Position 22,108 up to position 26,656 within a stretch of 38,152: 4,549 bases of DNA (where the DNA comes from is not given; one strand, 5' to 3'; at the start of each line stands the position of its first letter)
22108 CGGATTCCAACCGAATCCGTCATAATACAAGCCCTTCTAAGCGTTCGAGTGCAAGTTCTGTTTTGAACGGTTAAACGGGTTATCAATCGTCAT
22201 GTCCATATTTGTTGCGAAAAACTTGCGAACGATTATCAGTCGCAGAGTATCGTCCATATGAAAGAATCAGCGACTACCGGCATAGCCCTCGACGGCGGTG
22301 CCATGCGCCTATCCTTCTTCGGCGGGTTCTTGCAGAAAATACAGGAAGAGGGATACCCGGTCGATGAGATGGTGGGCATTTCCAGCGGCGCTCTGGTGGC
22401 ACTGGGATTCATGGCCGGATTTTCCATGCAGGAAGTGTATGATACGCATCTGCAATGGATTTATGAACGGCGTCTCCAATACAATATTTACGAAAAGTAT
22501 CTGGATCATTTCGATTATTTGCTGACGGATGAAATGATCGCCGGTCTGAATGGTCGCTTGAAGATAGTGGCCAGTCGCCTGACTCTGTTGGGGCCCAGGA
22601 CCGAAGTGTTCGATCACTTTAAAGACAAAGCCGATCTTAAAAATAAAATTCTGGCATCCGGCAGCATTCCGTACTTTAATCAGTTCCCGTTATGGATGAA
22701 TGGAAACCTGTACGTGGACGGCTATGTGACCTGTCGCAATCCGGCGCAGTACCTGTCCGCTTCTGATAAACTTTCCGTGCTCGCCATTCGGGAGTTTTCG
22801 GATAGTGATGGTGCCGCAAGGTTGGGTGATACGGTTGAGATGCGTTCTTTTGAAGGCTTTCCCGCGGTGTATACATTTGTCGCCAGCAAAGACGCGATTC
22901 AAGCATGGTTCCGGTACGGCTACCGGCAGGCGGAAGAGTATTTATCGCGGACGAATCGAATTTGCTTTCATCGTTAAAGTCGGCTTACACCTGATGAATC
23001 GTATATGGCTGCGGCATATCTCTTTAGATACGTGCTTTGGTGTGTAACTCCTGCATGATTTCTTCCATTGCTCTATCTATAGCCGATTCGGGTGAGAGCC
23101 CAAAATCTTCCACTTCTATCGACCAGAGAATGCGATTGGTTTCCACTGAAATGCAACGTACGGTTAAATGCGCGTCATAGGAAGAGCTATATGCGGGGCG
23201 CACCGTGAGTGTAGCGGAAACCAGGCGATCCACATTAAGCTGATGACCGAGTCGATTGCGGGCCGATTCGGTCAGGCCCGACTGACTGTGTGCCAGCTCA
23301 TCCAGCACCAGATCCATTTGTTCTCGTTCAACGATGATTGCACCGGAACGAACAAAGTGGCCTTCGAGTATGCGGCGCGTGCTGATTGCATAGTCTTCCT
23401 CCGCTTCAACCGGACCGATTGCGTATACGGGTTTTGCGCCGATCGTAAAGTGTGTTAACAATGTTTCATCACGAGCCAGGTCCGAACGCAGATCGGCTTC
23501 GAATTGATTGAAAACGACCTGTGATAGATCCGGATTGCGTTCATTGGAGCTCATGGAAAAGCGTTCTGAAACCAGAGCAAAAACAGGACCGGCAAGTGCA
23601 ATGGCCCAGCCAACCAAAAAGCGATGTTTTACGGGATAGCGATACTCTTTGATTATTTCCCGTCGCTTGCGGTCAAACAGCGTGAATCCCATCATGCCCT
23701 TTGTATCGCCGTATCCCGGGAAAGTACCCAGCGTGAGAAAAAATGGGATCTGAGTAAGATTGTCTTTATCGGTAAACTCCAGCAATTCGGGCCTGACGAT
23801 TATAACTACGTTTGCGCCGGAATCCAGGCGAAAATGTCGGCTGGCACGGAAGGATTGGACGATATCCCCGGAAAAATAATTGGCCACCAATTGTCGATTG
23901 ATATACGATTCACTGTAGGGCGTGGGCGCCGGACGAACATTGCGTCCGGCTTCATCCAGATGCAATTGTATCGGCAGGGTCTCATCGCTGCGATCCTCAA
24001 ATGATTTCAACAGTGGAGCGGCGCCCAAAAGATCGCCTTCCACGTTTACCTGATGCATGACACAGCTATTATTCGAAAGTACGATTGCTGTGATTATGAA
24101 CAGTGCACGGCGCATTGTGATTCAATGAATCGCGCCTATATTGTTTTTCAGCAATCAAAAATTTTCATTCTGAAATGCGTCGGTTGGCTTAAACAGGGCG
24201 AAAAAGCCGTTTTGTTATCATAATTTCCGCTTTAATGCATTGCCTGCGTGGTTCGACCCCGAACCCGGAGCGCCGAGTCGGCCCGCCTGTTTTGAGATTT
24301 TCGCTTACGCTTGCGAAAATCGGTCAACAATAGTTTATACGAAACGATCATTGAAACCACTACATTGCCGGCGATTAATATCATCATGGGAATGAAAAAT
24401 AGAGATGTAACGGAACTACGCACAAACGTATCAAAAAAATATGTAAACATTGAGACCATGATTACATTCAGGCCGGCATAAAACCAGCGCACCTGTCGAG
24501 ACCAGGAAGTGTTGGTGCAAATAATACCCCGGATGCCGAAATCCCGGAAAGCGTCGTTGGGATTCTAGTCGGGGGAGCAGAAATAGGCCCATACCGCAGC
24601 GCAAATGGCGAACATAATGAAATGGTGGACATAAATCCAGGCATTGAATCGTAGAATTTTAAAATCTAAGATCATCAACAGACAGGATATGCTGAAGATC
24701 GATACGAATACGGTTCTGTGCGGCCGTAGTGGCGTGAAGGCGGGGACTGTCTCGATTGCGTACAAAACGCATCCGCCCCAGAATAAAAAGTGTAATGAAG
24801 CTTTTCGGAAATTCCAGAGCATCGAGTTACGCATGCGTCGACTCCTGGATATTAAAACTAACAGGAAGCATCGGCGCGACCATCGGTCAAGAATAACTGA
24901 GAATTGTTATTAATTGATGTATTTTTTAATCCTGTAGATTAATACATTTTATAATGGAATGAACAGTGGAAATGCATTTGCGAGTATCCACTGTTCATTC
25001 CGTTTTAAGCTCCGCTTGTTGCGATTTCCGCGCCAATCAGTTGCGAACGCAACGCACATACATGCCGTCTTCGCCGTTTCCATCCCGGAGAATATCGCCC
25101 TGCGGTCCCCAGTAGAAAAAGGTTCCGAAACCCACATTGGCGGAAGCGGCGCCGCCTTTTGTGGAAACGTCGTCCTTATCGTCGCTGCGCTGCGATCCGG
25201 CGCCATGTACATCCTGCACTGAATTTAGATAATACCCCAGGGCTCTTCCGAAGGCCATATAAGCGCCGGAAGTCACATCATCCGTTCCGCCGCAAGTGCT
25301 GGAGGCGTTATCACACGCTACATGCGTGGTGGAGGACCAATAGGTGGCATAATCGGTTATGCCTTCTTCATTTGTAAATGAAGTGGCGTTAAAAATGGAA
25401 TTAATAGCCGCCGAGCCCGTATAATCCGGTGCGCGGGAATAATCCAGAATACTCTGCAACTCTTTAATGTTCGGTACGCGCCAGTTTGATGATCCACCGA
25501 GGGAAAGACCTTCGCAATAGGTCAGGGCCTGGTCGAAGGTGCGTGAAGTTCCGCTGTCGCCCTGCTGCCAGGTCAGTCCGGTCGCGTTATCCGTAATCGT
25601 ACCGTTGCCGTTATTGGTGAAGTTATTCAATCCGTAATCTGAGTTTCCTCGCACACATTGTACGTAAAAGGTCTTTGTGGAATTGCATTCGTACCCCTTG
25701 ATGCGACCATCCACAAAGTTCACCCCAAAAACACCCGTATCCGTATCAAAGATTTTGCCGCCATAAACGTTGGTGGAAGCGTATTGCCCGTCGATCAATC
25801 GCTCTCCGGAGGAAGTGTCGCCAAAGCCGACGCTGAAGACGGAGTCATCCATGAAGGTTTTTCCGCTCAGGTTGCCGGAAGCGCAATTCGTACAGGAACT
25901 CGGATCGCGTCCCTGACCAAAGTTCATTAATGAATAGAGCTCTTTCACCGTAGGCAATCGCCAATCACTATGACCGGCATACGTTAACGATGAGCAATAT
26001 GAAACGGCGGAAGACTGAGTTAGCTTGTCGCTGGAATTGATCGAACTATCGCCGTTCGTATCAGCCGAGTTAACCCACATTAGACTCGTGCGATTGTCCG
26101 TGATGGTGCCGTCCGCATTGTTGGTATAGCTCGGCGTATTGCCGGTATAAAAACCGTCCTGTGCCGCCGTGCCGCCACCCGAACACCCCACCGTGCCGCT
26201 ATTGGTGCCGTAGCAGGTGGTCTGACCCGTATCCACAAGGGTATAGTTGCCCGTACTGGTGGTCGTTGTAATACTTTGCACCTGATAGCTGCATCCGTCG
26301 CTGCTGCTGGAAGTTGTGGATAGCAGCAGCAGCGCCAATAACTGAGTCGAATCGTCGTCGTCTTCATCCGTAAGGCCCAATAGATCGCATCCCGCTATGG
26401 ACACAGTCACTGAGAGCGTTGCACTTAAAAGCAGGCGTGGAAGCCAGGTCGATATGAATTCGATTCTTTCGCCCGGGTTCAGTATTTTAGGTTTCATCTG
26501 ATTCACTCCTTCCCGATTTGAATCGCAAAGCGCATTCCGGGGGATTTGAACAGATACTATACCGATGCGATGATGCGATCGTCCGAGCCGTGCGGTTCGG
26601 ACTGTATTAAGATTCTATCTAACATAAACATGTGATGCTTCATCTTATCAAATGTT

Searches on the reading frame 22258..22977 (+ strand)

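Call 20: search_protein_families(library=pfam, proteins=[window:22258-22977:+])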
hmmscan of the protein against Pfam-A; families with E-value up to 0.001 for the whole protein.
window:22258-22977:+ (239 aa): 1 family
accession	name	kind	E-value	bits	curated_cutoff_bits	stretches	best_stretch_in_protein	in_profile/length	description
PF01734.28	Patatin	-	1.1e-15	58.8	27.7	1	9-165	1-189/191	Patatin-like phospholipase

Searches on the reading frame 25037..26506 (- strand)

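Call 20: search_protein_families(library=pfam, proteins=[window:25037-26506:-])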
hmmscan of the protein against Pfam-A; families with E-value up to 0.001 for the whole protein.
window:25037-26506:- (489 aa): 1 family
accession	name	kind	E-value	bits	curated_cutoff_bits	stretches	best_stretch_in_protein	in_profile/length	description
PF07603.17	Lcl_C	-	6.8e-41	139.7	34.9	2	302-397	1-87/117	Lcl C-terminal domain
